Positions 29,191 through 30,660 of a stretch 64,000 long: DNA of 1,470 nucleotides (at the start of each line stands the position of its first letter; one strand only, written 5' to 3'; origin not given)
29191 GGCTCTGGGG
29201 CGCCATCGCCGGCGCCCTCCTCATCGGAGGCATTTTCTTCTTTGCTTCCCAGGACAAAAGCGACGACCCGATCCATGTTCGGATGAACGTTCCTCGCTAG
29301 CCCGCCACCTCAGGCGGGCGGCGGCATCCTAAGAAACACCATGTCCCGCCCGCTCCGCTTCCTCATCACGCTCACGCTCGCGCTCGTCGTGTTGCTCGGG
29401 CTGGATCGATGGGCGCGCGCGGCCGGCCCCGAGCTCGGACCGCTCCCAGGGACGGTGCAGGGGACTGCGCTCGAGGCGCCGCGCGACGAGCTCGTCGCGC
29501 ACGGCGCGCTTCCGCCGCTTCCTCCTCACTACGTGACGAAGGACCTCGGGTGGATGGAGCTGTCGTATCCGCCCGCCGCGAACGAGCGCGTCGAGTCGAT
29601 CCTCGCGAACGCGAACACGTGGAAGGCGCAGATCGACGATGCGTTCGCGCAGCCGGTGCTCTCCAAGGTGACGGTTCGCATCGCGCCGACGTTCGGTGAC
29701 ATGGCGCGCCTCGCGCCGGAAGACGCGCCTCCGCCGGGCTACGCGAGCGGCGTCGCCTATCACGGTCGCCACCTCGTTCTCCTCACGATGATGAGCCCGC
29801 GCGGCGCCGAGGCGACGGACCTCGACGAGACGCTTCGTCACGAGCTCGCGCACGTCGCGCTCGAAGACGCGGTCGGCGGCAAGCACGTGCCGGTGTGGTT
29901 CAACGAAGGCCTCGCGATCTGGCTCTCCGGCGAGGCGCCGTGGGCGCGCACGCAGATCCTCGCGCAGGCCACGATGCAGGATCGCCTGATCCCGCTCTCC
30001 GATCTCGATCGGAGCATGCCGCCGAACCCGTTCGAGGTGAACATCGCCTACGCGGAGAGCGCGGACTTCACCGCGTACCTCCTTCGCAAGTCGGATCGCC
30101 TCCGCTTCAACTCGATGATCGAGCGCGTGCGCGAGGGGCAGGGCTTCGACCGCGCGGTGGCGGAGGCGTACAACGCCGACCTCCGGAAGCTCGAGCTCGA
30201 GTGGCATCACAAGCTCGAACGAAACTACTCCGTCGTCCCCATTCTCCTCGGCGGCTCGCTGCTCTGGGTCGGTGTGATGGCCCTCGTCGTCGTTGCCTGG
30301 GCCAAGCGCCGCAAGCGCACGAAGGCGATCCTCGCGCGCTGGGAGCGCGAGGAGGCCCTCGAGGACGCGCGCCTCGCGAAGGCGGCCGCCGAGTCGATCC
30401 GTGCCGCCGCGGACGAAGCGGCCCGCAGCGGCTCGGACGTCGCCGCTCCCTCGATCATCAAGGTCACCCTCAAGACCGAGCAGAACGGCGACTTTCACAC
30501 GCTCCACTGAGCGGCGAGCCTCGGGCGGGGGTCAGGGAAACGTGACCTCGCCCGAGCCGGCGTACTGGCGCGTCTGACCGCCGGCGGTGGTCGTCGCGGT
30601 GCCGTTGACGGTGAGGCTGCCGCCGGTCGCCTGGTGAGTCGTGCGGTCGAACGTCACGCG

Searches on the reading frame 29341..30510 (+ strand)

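Call 62: search_protein_families(library=pfam, proteins=[window:29341-30510:+], max_evalue=0.001)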
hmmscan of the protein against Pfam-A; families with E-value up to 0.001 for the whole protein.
window:29341-30510:+ (389 aa): 1 family
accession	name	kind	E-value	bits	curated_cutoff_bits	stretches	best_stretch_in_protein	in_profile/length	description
PF13485.12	Peptidase_MA_2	-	4e-14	53.3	32.4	1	132-291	40-198/201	Peptidase MA superfamily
